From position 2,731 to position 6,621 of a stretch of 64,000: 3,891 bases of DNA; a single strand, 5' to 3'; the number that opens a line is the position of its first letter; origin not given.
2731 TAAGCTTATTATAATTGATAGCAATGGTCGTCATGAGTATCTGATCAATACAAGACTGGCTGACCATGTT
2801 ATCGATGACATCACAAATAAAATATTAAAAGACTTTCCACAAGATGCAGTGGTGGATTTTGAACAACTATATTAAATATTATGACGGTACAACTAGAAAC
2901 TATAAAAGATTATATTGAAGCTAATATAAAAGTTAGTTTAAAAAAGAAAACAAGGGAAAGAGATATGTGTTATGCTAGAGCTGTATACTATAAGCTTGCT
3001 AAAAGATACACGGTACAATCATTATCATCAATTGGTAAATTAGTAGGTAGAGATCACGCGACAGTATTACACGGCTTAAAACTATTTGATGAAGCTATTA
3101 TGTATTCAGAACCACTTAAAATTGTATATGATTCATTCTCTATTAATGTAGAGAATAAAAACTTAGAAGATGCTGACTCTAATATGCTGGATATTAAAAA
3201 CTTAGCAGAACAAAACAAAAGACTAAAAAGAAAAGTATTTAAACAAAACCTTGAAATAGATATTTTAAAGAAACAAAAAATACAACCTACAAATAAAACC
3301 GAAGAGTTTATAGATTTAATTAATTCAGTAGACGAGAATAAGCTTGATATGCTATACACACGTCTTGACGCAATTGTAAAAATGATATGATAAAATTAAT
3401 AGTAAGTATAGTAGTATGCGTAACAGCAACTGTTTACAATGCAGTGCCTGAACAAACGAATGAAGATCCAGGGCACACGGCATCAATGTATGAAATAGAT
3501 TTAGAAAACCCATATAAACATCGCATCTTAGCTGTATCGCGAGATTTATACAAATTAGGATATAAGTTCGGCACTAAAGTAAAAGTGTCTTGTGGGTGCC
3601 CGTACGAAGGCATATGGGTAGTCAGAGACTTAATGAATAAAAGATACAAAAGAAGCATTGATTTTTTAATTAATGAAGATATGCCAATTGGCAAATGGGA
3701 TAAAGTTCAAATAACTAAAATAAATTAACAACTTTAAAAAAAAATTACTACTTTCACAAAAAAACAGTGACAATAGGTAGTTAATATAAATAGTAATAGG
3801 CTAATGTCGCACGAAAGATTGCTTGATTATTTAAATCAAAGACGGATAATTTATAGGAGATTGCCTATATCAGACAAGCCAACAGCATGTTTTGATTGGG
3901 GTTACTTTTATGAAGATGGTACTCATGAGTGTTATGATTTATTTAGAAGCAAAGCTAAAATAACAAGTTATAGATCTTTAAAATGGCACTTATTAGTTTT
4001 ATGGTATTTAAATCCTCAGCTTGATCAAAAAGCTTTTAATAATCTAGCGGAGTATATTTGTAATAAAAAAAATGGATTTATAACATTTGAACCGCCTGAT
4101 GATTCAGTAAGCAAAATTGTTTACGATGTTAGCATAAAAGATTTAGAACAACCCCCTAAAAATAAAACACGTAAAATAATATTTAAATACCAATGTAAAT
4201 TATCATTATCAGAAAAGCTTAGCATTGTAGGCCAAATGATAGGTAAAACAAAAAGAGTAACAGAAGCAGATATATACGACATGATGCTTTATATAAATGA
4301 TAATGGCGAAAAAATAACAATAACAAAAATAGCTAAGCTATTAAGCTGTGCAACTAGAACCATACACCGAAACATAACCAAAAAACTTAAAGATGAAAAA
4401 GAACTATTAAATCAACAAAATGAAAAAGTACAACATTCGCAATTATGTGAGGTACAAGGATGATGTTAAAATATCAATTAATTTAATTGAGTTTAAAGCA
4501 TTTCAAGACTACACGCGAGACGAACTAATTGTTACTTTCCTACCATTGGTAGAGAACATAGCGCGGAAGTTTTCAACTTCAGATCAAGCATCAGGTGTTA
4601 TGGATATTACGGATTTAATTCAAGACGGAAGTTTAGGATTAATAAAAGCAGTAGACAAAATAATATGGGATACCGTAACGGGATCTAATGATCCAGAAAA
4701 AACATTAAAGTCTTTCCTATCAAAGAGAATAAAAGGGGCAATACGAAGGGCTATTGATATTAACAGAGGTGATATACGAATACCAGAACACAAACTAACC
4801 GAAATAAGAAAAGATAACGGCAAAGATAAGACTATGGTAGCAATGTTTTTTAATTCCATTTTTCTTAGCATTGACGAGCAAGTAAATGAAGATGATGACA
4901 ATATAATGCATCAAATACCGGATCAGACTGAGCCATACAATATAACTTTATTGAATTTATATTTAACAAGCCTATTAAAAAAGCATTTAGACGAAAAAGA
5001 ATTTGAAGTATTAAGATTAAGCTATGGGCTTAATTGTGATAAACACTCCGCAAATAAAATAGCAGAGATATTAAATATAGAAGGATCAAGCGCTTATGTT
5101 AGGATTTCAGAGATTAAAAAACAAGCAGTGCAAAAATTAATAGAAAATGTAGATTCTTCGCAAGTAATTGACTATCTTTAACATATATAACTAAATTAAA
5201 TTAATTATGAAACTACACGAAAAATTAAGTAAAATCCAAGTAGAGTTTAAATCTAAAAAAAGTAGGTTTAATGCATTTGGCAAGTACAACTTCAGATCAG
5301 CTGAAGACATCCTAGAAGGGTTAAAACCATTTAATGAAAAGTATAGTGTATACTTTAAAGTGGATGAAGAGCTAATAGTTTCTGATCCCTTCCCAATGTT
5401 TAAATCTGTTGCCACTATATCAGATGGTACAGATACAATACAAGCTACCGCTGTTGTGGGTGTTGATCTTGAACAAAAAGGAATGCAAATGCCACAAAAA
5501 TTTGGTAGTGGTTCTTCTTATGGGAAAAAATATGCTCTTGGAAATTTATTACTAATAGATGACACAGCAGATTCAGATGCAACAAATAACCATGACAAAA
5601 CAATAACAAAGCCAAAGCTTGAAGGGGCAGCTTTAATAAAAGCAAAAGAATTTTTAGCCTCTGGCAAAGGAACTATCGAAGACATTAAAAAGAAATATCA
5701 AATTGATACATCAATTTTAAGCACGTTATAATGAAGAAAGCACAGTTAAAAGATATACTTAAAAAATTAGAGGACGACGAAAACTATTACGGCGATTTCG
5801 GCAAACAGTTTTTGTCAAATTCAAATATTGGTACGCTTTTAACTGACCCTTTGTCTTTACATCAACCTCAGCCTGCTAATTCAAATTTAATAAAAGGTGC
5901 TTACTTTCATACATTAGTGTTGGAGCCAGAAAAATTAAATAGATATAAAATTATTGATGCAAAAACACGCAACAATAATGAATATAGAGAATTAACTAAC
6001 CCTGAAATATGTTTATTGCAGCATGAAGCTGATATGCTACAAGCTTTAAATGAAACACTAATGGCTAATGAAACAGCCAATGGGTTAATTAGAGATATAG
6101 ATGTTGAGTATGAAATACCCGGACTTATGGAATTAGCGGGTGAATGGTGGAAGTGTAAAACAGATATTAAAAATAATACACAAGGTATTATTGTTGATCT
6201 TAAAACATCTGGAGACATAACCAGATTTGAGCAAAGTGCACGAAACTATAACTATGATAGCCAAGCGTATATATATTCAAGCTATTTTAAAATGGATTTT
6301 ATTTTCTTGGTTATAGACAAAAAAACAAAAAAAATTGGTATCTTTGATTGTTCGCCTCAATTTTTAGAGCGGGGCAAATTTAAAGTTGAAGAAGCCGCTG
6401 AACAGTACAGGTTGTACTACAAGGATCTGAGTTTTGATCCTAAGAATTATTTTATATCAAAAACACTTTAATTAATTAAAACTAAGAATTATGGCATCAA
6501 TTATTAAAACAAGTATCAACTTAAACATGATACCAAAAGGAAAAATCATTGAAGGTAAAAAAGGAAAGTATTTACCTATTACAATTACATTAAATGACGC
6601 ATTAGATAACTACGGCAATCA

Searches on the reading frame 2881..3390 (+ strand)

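Call 64: search_protein_families(library=pfam, proteins=[window:2881-3390:+], max_evalue=0.01)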
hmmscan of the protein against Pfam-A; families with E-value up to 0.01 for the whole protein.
window:2881-3390:+ (169 aa): 1 family
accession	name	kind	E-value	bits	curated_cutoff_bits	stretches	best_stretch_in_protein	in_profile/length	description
PF08299.17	Bac_DnaA_C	-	3.4e-12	46.6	31.5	1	19-67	18-67/69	Bacterial dnaA protein helix-turn-helix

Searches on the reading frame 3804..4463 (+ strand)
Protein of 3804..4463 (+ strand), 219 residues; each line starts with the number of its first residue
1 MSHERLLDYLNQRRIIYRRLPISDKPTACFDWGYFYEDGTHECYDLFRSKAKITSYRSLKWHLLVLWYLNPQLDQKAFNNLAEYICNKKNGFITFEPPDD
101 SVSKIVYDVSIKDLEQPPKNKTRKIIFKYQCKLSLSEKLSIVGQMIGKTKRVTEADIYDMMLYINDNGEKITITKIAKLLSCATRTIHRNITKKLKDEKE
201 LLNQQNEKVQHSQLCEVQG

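Call 64: search_protein_families(library=pfam, proteins=[window:3804-4463:+], max_evalue=0.01)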
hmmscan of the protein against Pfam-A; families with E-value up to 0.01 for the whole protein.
window:3804-4463:+ (219 aa): 3 families
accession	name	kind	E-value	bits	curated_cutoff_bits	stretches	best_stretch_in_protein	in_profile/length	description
PF12824.13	MRP-L20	-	0.0016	19.1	30.4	1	89-211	23-144/164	Mitochondrial ribosomal protein subunit L20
PF08279.18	HTH_11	-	0.0024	18.1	25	1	160-192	5-37/55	HTH domain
PF12116.14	SpoIIID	-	0.0027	18.2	27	1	161-209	12-58/82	Stage III sporulation protein D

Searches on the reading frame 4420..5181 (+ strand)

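Call 64: search_protein_families(library=pfam, proteins=[window:4420-5181:+], max_evalue=0.01)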
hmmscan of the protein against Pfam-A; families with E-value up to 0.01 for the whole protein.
window:4420-5181:+ (253 aa): 2 families
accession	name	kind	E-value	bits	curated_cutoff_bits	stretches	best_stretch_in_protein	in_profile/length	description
PF04542.20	Sigma70_r2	-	2.1e-06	27.8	24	1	36-112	1-65/71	Sigma-70 region 2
PF04545.22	Sigma70_r4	-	0.001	19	24.1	1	189-240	4-48/50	Sigma-70, region 4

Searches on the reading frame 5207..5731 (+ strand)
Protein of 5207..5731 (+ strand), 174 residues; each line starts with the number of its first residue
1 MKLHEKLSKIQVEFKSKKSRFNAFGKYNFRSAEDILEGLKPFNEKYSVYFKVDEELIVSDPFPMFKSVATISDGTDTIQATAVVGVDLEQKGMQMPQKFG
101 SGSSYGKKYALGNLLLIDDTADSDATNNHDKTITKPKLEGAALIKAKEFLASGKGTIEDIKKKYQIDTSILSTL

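Call 64: search_protein_families(library=pfam, proteins=[window:5207-5731:+], max_evalue=0.01)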
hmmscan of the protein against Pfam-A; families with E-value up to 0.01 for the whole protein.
window:5207-5731:+ (174 aa): 1 family
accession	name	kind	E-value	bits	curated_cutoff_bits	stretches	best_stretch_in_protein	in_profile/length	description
PF04404.17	ERF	-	7.6e-25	88.1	25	1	5-137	3-138/153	ERF superfamily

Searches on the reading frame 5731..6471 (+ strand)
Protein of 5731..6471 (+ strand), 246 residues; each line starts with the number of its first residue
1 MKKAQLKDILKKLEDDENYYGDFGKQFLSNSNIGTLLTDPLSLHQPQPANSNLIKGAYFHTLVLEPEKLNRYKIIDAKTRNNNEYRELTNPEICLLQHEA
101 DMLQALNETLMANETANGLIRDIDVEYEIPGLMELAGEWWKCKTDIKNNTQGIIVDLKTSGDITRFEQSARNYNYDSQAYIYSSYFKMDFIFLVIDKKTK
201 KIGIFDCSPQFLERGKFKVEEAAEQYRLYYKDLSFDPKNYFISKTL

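Call 64: search_protein_families(library=pfam, proteins=[window:5731-6471:+], max_evalue=0.01)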
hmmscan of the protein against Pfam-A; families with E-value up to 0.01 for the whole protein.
window:5731-6471:+ (246 aa): 1 family
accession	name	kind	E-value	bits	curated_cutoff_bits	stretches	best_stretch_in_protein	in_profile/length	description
PF12684.13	DUF3799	-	2.3e-14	54.2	26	1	50-227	28-212/233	PDDEXK-like domain of unknown function (DUF3799)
